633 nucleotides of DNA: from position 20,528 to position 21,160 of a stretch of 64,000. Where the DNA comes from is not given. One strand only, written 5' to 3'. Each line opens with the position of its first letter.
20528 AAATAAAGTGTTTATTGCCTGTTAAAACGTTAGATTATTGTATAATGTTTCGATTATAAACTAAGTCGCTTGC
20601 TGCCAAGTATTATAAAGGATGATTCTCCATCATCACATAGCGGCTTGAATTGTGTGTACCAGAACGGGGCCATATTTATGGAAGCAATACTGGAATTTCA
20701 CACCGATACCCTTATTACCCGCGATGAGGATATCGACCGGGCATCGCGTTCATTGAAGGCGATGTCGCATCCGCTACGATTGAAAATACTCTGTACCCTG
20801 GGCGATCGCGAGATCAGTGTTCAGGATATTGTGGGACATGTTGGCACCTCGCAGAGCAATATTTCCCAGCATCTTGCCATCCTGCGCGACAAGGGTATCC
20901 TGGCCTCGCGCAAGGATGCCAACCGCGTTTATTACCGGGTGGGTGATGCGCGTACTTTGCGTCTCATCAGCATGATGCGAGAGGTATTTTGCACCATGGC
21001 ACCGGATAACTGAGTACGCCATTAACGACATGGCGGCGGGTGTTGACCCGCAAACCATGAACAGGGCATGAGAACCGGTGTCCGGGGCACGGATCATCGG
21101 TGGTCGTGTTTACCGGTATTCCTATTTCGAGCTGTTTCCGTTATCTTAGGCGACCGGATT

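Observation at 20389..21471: Low-GC ArsR/DUF2892 insertion splits a conserved gpmI-envC-ctpA-yibQ / yibN-grxC-secB-gpsA junction, recreating a split YgaV-YgaP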

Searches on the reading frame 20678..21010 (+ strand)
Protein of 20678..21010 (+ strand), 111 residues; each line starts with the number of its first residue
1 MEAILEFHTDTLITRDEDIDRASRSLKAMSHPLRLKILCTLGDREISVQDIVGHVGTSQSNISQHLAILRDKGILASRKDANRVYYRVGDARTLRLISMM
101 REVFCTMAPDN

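Call 5: search_protein_families(library=pfam, proteins=[window:20678-21010:+], max_evalue=0.01)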
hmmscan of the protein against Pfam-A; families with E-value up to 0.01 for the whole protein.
seq(111 aa): 7 families
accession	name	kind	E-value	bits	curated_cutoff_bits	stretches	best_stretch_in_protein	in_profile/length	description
PF01022.26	HTH_5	-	2.6e-12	46.8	22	1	32-75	2-45/47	Bacterial regulatory protein, arsR family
PF12840.13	HTH_20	-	1.9e-07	31.3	27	1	29-77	1-50/51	Helix-turn-helix domain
PF13412.12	HTH_24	-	0.00087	19.3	21.9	1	33-75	4-47/48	Winged helix-turn-helix DNA-binding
PF01047.28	MarR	-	0.00099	19.4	24.6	1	35-81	6-53/59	MarR family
PF13601.12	HTH_34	-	0.0014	19.2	27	1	33-81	1-50/80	Winged helix DNA-binding domain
PF12802.13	MarR_2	-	0.0018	18.9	27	1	41-80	14-55/61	MarR family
PF13545.12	HTH_Crp_2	-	0.0032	17.8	27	1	45-91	22-64/70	Crp-like helix-turn-helix domain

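Call 6: search_solved_structures(query=window:20678-21010:+, max_evalue=0.001, show_alignments=5)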
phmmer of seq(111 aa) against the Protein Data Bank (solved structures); distinct sequences matched with E-value up to 0.001: 28.
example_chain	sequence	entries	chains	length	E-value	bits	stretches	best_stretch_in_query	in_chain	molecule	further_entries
3pqj_A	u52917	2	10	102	1.2e-17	67.3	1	20-107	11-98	Biofilm growth-associated repressor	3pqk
3cuo_A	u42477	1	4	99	9.7e-15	58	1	19-105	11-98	Uncharacterized HTH-type transcriptional regulator ygaV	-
3jth_A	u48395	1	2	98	9.8e-15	58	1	19-105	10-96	Transcription activator HlyU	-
5znx_A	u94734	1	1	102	9.9e-15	58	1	18-105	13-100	Transcriptional activator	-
4k2e_A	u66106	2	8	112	1.7e-14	57.2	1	20-106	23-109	Transcriptional activator HlyU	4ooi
13ct_A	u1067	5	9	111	2.3e-14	56.8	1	21-106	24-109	Transcriptional regulator, ArsR family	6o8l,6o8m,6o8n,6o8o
6o8k_A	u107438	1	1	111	2.4e-14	56.8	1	21-106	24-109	Transcriptional regulator, ArsR family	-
4omy_A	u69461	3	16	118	1.7e-12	50.8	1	15-105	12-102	NolR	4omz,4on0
6jmi_A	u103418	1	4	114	9.4e-12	48.4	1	25-109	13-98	Uncharacterized HTH-type transcriptional regulator Rv0081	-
7p6f_AAA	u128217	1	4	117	1.1e-09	41.7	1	19-102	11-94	Transcriptional regulator SrnR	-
8qkf_A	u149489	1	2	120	7.6e-08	35.9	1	15-94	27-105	ArsR family transcriptional regulator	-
2jsc_A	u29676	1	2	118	1.4e-07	35.1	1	23-106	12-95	Transcriptional regulator Rv1994c/MT2050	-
1r22_A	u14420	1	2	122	2.3e-07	34.3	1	27-96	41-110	Transcriptional repressor smtB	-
2zkz_A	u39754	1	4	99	2.3e-07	34.3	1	23-101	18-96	Transcriptional repressor pagR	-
3f6v_A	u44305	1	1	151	4.2e-07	33.5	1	26-92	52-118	Possible transcriptional regulator, ArsR family protein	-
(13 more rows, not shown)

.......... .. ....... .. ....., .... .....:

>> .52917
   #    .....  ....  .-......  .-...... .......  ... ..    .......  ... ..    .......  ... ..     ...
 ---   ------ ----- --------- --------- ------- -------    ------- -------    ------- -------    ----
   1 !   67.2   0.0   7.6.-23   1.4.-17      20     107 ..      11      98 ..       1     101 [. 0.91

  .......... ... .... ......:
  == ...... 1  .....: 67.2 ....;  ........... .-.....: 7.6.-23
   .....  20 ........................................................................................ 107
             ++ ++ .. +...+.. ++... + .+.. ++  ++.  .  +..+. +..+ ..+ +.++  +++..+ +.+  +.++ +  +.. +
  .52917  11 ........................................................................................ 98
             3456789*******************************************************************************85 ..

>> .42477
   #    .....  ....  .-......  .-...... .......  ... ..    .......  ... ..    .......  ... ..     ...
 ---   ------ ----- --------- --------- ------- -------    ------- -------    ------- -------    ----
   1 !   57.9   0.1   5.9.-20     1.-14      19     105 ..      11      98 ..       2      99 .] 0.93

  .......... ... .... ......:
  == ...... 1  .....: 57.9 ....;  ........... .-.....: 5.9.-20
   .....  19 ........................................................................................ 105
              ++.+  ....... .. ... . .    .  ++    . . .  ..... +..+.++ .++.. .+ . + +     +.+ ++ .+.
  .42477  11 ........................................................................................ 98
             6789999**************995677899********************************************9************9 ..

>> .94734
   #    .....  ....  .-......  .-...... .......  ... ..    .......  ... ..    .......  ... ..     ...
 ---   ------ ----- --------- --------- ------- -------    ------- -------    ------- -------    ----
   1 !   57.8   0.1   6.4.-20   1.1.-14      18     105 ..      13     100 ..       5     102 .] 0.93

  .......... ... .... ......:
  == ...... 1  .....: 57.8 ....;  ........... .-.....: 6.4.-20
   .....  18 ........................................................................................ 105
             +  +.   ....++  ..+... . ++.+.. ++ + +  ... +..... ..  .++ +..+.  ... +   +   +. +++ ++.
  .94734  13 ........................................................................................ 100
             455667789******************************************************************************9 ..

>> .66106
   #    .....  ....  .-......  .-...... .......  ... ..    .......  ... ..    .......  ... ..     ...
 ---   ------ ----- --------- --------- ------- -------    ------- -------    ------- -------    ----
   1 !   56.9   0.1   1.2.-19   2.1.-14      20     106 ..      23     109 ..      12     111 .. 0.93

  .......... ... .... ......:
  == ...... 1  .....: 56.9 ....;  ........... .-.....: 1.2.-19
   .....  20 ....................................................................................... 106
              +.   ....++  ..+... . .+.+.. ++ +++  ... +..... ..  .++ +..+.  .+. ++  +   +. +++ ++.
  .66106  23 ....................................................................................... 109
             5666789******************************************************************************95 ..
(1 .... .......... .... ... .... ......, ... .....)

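Call 7: find_encoding_contigs(protein=window:20678-21010:+, flank=8000, max_places=8)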
Protein seq(111 aa) (111 aa): 7 contigs read that carry it; 1 place shown.
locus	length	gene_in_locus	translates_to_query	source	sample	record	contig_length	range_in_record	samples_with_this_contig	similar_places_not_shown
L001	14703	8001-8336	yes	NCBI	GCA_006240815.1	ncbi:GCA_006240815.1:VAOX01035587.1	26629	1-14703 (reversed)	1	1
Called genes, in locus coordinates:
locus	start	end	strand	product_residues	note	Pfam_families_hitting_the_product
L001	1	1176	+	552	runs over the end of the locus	PF03109:ABC1, PF27536:UbiB_helical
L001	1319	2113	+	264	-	-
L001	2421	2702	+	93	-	-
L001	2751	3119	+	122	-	-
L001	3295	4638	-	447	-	PF22694:CtpB_N-like, PF00595:PDZ, PF13180:PDZ_2, PF17820:PDZ_6, PF03572:Peptidase_S41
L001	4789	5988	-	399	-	PF25764:KIF21A_4th (faint), PF01551:Peptidase_M23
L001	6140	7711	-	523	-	PF01676:Metalloenzyme, PF06415:iPGM_N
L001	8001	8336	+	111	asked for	PF01022:HTH_5, PF12840:HTH_20 (weak)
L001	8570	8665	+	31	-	-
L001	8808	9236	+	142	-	PF00581:Rhodanese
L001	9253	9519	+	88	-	PF00462:Glutaredoxin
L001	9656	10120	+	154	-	PF02556:SecB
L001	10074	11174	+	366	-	PF01210:NAD_Gly3P_dh_N, PF02558:ApbA (weak), PF07479:NAD_Gly3P_dh_C, PF20618:GPD_NAD_C_bact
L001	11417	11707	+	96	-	PF03413:PepSY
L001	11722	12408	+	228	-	PF00072:Response_reg, PF00486:Trans_reg_C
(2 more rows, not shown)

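Call 17: search_protein_families(library=ncbifam, proteins=[window:20678-21010:+], max_evalue=0.01)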
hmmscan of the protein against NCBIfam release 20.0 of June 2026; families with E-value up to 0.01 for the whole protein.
seq(111 aa): 10 families
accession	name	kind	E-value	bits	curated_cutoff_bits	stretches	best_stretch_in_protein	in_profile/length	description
NF033788.1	HTH_metalloreg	subfamily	4.1e-24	84.2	55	1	23-94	2-74/77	metalloregulator ArsR/SmtB family transcription factor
NF040642.1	sulf_sens_BigR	equivalog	9.1e-22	77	155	1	22-106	10-94/95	sulfite-sensing transcriptional repressor BigR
NF033789.1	repress_SdpR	subfamily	5.2e-13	48.7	100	1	26-88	2-64/79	autorepressor SdpR family transcription factor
NF047906.1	CdPbTransRegCmtR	equivalog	9.8e-12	44.7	150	1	14-105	3-94/104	Cd(II)/Pb(II)-sensing metalloregulatory transcriptional regulator CmtR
NF053755.1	MsvR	equivalog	8.5e-11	42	220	1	24-82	5-63/236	transcriptional factor MsvR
NF045707.1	Dbac_1936_reg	equivalog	5.4e-10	39.2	115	1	19-103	4-88/99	ArsR/SmtB-type metalloregulator TsoR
NF041413.1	ArsR_Rv2640c_fam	equivalog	1.9e-09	37.9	155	1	17-92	28-105/118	Rv2640c family ArsR-like transcriptional regulator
NF007528.0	PRK10141.1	subfamily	3.1e-09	36.7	97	1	26-88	10-73/117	metalloregulator ArsR/SmtB family transcription factor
NF052532.1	TransRegPagRBaca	equivalog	3.4e-09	36.7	170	1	18-100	13-95/99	transcriptional repressor PagR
TIGR01884.1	cas_HTH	subfamily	3.6e-06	26.5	60.2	1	26-79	136-190/202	CRISPR-associated CARF protein Csa3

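Call 22: find_homologous_proteins(query=window:20678-21010:+, max_evalue=1e-10)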
Query seq(111 aa) (111 aa): 7999 proteins with E <= 1e-10 among 8000 candidates; the best 120 are listed.
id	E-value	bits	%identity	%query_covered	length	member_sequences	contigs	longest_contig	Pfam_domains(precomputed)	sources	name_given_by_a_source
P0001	3.2e-54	199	90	97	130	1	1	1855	PF12840.14,PF01022.27,PF12802.14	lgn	-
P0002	1.0e-53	198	89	95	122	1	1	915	PF12840.14,PF01022.27,PF12802.14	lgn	-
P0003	1.6e-53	197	89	95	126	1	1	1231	PF12840.14,PF01022.27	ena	-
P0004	4.8e-53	195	93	90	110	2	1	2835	PF12840.14,PF01022.27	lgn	-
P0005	5.9e-53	195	89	95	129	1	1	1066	PF12840.14,PF01022.27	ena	-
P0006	1.2e-52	194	92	90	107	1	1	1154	PF12840.14,PF13412.13,PF01022.27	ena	-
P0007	2.2e-52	193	97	87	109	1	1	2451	PF12840.14,PF01022.27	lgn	-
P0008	3.0e-52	193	90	91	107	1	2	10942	PF12840.14,PF01022.27,PF12802.14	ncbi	-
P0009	3.1e-52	193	95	87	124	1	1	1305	PF12840.14,PF01022.27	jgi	jgi:DNA-binding transcriptional ArsR family regulator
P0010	3.3e-52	193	91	91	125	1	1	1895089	PF12840.14,PF01022.27,PF12802.14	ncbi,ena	-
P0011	3.3e-52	193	91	91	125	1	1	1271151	PF12840.14,PF01022.27,PF12802.14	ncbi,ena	-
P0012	3.6e-52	193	91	91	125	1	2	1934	PF12840.14,PF01022.27,PF12802.14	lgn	-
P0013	3.6e-52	193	90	93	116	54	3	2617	PF12840.14,PF01022.27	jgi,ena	jgi:DNA-binding transcriptional ArsR family regulator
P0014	3.6e-52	193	91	89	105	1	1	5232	PF12840.14,PF01022.27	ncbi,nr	ncbi:MAG: winged helix-turn-helix transcriptional regulator [Gammaproteobacteria bacterium]|nr:winge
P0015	3.6e-52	193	91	91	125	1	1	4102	PF12840.14,PF01022.27,PF12802.14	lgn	-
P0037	8.1e-52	191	95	86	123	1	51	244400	PF12840.14,PF01022.27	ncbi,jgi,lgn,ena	-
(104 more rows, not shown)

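Call 47: find_encoding_contigs(protein=P0037, flank=4000, max_places=4)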
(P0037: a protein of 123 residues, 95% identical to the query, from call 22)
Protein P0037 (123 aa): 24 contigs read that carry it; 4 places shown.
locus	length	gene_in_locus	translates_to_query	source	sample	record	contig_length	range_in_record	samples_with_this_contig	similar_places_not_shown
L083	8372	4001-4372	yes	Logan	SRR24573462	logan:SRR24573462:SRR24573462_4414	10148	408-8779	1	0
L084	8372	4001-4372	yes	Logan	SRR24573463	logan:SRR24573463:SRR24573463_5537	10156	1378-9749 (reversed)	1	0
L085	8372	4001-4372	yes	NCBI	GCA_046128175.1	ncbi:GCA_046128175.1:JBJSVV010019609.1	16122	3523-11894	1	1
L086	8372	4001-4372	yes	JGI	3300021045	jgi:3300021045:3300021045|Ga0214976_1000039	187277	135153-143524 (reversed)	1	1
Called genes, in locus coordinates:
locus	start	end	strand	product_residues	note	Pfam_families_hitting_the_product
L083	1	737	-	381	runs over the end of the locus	?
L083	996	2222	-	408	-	PF01551:Peptidase_M23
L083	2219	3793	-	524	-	PF01676:Metalloenzyme, PF06415:iPGM_N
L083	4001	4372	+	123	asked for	PF01022:HTH_5, PF12840:HTH_20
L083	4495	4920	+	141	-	PF00581:Rhodanese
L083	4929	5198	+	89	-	PF00462:Glutaredoxin, PF13417:GST_N_3, PF13409:GST_N_2 (weak)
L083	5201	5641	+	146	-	PF21352:Zn_ribbon_Thio2, PF00578:AhpC-TSA (faint), PF00085:Thioredoxin, PF14595:Thioredoxin_9 (weak), PF13098:Thioredoxin_2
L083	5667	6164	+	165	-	PF02556:SecB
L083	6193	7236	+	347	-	PF01210:NAD_Gly3P_dh_N, PF07479:NAD_Gly3P_dh_C, PF20618:GPD_NAD_C_bact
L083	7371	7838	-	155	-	PF00588:SpoU_methylase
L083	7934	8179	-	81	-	-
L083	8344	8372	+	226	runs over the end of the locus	PF01381:HTH_3, PF07022:Phage_CI_repr (weak), PF12844:HTH_19, PF13443:HTH_26 (weak), PF13560:HTH_31, PF00717:Peptidase_S24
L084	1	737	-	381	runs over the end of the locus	?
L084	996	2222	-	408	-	PF01551:Peptidase_M23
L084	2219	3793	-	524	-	PF01676:Metalloenzyme, PF06415:iPGM_N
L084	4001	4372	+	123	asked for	PF01022:HTH_5, PF12840:HTH_20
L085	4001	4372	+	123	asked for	PF01022:HTH_5, PF12840:HTH_20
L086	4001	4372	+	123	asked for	PF01022:HTH_5, PF12840:HTH_20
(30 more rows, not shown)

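Call 48: find_encoding_contigs(protein=P0010, flank=4000, max_places=2)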
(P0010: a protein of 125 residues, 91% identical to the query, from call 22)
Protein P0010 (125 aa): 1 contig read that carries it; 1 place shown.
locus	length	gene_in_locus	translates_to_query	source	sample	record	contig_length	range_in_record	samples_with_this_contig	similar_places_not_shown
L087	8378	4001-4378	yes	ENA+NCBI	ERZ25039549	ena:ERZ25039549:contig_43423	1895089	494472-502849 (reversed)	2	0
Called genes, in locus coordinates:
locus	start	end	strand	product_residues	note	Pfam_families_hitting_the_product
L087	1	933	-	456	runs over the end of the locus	PF22694:CtpB_N-like, PF00595:PDZ, PF13180:PDZ_2, PF17820:PDZ_6, PF03572:Peptidase_S41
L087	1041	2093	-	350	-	PF01551:Peptidase_M23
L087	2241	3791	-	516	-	PF01676:Metalloenzyme, PF06415:iPGM_N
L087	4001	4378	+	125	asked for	PF01022:HTH_5, PF12802:MarR_2 (faint), PF12840:HTH_20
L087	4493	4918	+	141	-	PF00581:Rhodanese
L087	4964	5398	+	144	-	PF13899:Thioredoxin_7 (faint), PF21352:Zn_ribbon_Thio2, PF00085:Thioredoxin, PF13098:Thioredoxin_2, PF13905:Thioredoxin_8 (faint)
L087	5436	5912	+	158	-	PF02556:SecB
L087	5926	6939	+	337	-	PF01210:NAD_Gly3P_dh_N, PF02558:ApbA, PF07479:NAD_Gly3P_dh_C, PF20618:GPD_NAD_C_bact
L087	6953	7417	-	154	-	PF00588:SpoU_methylase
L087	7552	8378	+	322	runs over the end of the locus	PF01180:DHO_dh, PF01207:Dus (faint), PF03060:NMO (faint)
